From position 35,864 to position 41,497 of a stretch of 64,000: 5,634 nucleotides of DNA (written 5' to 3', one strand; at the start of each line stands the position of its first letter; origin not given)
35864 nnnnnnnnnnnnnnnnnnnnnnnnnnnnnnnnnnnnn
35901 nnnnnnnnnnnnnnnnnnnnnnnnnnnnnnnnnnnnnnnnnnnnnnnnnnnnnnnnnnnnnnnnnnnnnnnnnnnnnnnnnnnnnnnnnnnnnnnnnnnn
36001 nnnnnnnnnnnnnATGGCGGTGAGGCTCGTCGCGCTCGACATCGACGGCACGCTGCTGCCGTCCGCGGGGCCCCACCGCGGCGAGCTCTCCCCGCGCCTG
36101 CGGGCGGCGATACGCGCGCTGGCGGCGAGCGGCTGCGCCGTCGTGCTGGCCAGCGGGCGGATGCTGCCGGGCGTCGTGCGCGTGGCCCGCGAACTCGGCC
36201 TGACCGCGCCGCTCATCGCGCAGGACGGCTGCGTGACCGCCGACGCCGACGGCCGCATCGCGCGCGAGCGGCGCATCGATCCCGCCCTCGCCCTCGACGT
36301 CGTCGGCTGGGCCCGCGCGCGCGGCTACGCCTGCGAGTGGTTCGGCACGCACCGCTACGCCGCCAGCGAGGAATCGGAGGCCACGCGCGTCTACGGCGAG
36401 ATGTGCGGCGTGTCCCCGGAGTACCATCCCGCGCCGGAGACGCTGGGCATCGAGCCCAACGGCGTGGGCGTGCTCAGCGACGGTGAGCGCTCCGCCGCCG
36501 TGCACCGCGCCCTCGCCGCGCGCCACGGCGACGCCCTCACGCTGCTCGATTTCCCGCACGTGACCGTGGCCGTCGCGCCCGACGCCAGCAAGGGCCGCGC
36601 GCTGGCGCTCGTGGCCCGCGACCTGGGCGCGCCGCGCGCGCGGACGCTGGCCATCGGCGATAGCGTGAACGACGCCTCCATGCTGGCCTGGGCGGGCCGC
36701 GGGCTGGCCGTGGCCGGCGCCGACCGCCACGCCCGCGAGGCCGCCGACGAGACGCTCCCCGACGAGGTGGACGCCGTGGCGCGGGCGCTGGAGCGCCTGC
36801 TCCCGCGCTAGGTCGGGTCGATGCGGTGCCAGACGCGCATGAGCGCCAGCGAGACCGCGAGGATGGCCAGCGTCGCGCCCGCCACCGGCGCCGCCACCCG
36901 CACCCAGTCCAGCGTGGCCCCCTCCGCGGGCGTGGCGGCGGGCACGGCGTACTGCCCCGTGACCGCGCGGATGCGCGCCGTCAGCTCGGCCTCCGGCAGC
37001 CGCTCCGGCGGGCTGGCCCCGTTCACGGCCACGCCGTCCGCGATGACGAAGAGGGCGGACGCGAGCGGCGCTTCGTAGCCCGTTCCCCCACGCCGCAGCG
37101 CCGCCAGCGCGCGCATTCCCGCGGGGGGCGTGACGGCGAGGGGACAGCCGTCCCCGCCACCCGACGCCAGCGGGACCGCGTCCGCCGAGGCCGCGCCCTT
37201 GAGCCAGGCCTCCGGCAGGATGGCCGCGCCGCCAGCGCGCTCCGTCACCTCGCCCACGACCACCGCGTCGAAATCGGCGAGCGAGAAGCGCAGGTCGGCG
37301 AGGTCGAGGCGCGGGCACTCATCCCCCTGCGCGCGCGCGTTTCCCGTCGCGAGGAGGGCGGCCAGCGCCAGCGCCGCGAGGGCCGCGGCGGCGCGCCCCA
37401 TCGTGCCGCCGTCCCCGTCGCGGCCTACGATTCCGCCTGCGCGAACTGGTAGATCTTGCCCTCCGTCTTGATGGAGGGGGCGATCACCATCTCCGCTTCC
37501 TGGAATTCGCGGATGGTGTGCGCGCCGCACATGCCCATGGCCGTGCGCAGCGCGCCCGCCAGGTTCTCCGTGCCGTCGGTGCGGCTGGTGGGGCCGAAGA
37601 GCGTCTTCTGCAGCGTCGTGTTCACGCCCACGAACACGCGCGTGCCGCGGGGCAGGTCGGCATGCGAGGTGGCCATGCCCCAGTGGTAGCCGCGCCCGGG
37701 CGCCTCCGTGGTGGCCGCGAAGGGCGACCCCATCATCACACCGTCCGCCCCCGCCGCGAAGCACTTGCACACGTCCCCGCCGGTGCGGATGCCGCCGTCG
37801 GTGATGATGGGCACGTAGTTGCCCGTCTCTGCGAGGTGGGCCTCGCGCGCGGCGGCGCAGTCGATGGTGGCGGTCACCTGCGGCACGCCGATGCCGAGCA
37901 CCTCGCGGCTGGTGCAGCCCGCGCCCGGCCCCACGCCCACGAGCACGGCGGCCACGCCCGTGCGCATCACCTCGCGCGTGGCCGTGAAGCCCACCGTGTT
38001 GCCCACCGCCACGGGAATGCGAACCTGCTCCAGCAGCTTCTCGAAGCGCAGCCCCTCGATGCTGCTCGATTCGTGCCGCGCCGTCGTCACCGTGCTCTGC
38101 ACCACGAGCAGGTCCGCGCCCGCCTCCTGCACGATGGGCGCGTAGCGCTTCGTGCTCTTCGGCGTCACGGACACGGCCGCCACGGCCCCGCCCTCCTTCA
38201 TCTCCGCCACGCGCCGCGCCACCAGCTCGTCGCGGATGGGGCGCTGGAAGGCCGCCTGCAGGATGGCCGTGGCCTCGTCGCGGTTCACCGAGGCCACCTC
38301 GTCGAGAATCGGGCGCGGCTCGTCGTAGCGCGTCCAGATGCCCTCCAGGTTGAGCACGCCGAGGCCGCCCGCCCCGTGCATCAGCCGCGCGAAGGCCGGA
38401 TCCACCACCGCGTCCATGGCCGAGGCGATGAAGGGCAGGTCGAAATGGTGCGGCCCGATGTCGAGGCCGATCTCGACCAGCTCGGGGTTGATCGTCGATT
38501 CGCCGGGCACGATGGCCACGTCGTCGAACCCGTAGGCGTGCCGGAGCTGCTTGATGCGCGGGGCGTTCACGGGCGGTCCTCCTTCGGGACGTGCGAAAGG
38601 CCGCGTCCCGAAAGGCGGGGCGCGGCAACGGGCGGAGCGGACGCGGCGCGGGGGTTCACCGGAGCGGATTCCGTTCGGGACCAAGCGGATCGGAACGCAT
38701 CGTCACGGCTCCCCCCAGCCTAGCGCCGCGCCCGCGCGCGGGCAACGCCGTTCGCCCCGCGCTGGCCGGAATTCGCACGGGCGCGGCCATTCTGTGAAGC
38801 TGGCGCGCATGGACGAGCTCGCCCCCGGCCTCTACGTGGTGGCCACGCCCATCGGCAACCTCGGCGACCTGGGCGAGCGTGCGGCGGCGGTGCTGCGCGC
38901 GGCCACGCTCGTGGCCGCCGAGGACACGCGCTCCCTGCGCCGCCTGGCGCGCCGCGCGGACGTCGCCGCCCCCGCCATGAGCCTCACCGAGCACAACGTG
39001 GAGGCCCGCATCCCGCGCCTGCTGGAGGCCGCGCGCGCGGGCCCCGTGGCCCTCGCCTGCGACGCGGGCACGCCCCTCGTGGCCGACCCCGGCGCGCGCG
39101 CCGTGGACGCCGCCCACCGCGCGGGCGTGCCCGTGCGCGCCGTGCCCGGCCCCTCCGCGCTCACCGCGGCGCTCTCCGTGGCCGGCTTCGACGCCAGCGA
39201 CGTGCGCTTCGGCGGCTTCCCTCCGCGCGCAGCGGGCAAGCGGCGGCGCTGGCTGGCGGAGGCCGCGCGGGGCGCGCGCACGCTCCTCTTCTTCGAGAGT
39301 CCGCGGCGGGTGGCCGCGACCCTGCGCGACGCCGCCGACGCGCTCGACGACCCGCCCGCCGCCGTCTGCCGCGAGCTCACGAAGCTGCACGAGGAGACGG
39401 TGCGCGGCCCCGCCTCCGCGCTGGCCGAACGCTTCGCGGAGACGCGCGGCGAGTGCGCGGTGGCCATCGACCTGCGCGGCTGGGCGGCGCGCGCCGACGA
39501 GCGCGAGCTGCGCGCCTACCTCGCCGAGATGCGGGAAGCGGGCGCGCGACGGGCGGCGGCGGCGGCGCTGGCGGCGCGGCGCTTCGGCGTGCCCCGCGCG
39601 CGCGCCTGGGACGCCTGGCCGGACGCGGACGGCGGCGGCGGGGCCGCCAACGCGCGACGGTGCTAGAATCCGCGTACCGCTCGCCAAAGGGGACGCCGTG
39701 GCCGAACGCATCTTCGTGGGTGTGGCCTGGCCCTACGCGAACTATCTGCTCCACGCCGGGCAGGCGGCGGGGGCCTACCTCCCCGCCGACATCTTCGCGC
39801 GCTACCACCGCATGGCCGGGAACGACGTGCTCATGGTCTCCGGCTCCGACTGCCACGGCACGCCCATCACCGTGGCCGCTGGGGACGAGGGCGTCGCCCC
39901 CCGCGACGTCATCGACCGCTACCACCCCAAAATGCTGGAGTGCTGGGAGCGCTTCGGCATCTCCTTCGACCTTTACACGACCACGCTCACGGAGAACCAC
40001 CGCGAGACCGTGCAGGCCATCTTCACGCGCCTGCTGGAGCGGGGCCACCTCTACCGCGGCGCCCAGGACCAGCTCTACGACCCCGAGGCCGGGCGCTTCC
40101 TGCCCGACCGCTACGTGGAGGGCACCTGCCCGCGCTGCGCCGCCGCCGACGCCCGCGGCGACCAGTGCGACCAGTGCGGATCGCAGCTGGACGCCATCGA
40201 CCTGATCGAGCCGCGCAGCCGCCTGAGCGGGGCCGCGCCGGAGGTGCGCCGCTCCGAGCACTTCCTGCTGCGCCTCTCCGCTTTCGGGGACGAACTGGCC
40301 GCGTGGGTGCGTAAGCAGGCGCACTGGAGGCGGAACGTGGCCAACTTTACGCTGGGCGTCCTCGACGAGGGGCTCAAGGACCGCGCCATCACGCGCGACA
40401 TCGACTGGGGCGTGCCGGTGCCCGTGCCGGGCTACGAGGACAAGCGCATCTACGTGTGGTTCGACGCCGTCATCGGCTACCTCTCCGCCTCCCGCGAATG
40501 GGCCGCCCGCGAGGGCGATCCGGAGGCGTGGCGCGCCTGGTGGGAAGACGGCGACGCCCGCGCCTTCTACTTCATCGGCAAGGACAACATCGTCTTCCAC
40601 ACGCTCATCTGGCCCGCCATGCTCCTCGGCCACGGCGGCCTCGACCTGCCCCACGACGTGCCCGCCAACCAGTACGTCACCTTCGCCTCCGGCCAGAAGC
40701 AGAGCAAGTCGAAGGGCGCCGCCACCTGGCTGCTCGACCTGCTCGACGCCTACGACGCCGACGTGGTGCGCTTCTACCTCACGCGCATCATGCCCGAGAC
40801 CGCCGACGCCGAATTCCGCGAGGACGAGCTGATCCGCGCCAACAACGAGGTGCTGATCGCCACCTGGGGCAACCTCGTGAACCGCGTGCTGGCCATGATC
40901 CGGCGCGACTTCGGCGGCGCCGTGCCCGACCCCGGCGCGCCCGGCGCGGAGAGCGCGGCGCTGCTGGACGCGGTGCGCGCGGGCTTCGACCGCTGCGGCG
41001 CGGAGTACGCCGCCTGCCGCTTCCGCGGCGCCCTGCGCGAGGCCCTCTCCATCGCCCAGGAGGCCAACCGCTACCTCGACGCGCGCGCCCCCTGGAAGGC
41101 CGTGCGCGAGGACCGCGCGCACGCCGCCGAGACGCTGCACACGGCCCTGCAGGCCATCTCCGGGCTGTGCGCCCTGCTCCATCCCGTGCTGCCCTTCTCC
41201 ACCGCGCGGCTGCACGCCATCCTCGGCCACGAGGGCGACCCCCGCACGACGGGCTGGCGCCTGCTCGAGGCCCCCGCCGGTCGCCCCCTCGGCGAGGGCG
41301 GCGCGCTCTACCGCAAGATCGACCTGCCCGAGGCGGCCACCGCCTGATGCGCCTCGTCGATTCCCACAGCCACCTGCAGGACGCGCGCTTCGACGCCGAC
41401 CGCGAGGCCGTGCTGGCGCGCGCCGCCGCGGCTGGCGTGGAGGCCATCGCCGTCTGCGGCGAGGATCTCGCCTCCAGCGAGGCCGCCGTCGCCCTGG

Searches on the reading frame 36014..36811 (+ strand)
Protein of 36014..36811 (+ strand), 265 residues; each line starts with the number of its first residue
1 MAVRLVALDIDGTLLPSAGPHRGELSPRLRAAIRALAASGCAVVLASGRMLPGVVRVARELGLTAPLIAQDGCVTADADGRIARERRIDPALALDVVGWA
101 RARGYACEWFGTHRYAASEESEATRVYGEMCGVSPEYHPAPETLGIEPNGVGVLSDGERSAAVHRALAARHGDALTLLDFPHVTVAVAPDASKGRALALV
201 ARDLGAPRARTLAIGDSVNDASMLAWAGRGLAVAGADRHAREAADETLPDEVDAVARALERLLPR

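Call 59: search_protein_families(library=pfam, proteins=[window:36014-36811:+], max_evalue=0.00001)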
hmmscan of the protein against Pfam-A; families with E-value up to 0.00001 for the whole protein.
window:36014-36811:+ (265 aa): 4 families
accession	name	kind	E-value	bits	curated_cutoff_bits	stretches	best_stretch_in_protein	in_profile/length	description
PF08282.18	Hydrolase_3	-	7.4e-35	121.3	20.9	1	6-259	1-255/255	haloacid dehalogenase-like hydrolase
PF00702.32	Hydrolase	-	5e-14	53.6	26.4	1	3-228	1-191/191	haloacid dehalogenase-like hydrolase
PF05116.19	S6PP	-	3.7e-10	40.3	20.3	1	187-242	160-215/247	Sucrose-6F-phosphate phosphohydrolase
PF12710.13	HAD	-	4.4e-06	27.7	27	0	25-103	86-174/189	haloacid dehalogenase-like hydrolase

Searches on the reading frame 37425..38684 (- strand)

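Call 59: search_protein_families(library=pfam, proteins=[window:37425-38684:-], max_evalue=0.00001)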
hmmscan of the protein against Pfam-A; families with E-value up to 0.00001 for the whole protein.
window:37425-38684:- (419 aa): 3 families
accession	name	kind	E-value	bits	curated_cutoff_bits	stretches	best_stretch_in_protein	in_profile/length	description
PF00478.31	IMPDH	-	7.4e-51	173.6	25.6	1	51-400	2-331/345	IMP dehydrogenase / GMP reductase domain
PF01070.24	FMN_dh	-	2.5e-10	40.4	24.9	1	270-330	256-313/350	FMN-dependent dehydrogenase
PF03060.21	NMO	-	4.4e-07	30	28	1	234-334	147-237/331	Nitronate monooxygenase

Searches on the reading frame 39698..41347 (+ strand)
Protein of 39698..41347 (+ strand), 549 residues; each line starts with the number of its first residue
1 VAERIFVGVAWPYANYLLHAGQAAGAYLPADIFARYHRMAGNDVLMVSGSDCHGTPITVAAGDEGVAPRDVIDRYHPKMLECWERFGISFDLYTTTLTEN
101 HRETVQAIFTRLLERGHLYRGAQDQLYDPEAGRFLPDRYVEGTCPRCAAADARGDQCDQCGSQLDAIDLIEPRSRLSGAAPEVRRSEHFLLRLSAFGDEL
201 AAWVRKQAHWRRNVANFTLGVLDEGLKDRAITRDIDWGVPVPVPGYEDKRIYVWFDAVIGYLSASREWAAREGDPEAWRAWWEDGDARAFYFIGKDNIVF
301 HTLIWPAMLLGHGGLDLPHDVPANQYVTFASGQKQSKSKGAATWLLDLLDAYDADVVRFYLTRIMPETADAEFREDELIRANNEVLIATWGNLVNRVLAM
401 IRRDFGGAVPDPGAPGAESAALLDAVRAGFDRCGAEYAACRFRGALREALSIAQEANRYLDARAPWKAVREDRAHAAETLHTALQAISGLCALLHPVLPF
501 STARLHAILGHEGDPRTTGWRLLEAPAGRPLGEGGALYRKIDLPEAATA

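Call 59: search_protein_families(library=pfam, proteins=[window:39698-41347:+], max_evalue=0.00001)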
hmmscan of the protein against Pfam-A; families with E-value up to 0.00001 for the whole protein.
window:39698-41347:+ (549 aa): 3 families
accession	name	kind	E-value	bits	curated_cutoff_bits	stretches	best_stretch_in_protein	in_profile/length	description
PF09334.17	tRNA-synt_1g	-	9.2e-143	476.1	20.1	1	6-398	2-391/391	tRNA synthetases class I (M)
PF00133.28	tRNA-synt_1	-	1.2e-20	74.1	22.7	1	11-248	31-250/414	tRNA synthetases class I (I, L, M and V)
PF19303.5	Anticodon_3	-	8.5e-13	48.9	23.5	1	409-542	1-136/152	Anticodon binding domain of methionyl tRNA ligase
